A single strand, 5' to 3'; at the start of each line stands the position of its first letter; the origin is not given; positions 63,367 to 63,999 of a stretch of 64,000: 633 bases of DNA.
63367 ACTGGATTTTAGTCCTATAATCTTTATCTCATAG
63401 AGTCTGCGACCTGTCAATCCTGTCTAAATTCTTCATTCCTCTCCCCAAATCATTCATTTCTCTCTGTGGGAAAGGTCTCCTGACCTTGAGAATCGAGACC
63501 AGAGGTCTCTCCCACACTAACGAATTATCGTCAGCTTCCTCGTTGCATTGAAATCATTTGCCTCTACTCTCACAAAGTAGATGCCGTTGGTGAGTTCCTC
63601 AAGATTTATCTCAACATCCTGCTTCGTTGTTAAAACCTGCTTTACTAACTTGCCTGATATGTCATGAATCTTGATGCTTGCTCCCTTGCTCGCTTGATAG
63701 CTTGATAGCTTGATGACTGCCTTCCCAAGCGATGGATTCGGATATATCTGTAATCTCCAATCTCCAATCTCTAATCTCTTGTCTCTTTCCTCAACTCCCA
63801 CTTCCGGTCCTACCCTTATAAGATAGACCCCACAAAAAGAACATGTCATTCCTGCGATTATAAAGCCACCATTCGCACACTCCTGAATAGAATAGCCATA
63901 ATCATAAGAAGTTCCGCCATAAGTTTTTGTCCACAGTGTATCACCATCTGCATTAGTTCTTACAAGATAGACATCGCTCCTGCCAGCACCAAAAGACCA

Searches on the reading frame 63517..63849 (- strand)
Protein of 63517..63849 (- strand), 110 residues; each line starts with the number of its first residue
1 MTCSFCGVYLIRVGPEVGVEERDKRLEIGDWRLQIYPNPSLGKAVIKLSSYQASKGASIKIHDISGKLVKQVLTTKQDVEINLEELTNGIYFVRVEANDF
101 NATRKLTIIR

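Call 29: search_protein_families(library=pfam, proteins=[window:63517-63849:-], max_evalue=0.01)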
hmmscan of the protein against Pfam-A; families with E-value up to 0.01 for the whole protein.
window:63517-63849:- (110 aa): 2 families
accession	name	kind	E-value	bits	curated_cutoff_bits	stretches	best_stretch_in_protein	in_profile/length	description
PF18962.6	Por_Secre_tail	-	2.1e-16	60.4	27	1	35-108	1-75/75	Secretion system C-terminal sorting domain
PF24638.1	KH_DEAH11_1st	-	0.0021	18.6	27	1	73-98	24-49/65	DEAH11 eukaryotic type KH-domain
